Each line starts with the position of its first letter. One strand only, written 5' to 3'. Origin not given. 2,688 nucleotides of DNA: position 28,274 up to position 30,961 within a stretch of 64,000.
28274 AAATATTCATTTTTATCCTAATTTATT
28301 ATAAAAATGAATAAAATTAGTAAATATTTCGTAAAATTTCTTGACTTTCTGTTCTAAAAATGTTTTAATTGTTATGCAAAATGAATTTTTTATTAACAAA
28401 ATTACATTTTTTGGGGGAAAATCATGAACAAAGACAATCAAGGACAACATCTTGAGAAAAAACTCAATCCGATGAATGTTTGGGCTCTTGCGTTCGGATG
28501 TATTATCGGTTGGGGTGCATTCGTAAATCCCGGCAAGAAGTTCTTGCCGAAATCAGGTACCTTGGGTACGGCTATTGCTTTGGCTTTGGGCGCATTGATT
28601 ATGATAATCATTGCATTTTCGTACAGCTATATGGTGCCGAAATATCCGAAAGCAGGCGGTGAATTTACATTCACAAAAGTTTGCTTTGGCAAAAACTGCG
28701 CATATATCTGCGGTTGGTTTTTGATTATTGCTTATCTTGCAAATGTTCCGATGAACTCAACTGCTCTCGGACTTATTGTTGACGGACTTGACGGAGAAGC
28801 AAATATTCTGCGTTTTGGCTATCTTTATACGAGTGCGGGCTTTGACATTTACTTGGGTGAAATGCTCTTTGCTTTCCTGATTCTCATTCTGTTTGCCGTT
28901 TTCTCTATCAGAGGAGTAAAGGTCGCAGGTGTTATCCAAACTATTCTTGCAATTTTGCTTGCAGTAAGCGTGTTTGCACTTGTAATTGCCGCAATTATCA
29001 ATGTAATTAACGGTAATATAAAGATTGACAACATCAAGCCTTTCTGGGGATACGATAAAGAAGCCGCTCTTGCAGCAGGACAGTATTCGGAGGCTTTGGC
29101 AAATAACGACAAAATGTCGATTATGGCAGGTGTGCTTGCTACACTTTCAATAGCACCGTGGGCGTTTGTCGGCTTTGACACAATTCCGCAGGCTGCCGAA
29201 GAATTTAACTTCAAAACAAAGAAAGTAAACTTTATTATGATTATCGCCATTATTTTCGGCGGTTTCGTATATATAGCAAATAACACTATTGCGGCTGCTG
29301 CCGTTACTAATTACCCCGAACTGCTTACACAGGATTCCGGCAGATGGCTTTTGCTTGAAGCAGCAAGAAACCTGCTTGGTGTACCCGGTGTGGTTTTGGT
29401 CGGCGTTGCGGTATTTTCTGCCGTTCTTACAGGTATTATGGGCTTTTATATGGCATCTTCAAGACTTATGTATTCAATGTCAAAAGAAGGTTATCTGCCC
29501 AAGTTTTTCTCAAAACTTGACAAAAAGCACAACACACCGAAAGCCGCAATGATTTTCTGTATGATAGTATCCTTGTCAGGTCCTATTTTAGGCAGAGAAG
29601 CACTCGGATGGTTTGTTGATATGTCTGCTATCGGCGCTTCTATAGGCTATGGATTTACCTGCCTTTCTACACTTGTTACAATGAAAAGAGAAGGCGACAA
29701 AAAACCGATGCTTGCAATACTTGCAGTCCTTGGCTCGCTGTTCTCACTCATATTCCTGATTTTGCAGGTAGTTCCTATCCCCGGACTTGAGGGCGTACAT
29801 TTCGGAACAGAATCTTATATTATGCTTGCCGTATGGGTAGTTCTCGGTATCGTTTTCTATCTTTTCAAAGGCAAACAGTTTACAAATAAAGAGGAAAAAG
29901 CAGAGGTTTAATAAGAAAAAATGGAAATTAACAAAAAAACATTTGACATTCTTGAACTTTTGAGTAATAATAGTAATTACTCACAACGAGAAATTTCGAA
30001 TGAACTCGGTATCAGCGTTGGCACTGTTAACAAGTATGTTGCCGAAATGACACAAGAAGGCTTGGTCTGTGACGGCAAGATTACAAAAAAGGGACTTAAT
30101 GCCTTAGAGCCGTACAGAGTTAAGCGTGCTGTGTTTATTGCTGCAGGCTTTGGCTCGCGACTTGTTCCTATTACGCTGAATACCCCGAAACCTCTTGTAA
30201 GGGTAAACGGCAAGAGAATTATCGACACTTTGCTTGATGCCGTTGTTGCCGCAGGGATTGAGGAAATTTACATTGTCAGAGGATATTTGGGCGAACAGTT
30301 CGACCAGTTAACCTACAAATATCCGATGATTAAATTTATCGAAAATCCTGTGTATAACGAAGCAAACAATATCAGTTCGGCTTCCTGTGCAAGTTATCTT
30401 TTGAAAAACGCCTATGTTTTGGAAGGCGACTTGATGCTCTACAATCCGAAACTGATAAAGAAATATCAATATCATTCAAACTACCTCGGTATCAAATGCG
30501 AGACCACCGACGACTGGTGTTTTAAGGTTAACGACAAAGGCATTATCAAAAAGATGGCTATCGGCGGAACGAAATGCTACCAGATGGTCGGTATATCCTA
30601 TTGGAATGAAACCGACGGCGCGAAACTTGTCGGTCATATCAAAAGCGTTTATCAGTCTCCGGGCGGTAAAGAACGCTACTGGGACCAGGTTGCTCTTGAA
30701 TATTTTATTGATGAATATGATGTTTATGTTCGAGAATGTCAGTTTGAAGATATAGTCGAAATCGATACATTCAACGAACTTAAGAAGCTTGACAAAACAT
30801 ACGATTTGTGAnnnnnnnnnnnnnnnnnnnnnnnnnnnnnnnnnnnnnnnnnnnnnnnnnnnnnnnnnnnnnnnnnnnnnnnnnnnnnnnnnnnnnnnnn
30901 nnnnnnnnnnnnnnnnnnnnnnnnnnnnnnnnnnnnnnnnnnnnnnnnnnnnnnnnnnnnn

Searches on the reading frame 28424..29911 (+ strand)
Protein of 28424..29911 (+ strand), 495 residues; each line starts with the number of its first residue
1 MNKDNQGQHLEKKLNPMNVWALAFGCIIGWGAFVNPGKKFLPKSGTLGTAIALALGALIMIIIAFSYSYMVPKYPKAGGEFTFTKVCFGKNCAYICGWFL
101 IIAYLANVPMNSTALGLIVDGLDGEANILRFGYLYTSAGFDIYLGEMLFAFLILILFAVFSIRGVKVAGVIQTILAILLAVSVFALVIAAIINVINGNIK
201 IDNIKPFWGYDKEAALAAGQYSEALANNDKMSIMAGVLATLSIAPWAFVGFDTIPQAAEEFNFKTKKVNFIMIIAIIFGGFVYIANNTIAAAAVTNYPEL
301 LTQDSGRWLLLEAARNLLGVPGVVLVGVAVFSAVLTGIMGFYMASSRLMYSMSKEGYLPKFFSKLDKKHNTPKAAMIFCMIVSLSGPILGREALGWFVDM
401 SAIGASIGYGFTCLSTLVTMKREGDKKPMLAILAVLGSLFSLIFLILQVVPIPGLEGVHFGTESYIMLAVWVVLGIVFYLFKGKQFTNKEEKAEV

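Call 5: search_protein_families(library=pfam, proteins=[window:28424-29911:+])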
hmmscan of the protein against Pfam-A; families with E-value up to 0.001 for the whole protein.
window:28424-29911:+ (495 aa): 2 families
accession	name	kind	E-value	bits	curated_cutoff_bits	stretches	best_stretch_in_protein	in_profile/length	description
PF13520.12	AA_permease_2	-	1.9e-43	149.5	27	1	15-471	2-421/427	Amino acid permease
PF00324.27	AA_permease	-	2.6e-30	106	24.6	1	22-484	5-463/470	Amino acid permease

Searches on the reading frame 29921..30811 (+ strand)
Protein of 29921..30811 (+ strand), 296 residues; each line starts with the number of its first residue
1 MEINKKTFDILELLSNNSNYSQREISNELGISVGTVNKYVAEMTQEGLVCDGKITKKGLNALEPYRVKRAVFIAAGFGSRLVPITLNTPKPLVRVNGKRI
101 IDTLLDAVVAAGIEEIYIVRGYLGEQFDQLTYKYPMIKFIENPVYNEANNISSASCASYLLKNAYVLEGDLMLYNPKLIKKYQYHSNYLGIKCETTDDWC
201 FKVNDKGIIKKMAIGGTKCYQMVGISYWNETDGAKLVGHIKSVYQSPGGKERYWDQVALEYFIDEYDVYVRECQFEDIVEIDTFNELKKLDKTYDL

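Call 5: search_protein_families(library=pfam, proteins=[window:29921-30811:+])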
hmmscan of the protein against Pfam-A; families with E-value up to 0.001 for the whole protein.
window:29921-30811:+ (296 aa): 11 families
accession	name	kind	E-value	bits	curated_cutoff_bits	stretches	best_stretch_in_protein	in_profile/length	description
PF13412.12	HTH_24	-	2.6e-13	49.8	21.9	1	4-49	2-47/48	Winged helix-turn-helix DNA-binding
PF00483.29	NTP_transferase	-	5.4e-10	39.7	21.2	1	70-130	2-64/245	Nucleotidyl transferase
PF12804.13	NTP_transf_3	-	7.2e-09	36.5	27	1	70-181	1-106/160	MobA-like NTP transferase domain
PF08279.18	HTH_11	-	5.7e-06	26.6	25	1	7-48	2-44/55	HTH domain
PF12802.13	MarR_2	-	1.3e-05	25.7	27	1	7-49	7-50/61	MarR family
PF09339.16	HTH_IclR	-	6e-05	23.2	22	1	6-49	4-48/52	IclR helix-turn-helix domain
PF13545.12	HTH_Crp_2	-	0.00023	21.5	27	1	19-63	22-68/70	Crp-like helix-turn-helix domain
PF01047.28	MarR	-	0.00024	21.4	24.6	1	4-49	2-47/59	MarR family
PF01022.26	HTH_5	-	0.00058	20.1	22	0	9-49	6-45/47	Bacterial regulatory protein, arsR family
PF14947.12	HTH_45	-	0.00071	20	25.5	0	8-66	9-70/77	Winged helix-turn-helix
PF08281.18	Sigma70_r4_2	-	0.00084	19.4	25.7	0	18-40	25-47/54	Sigma-70, region 4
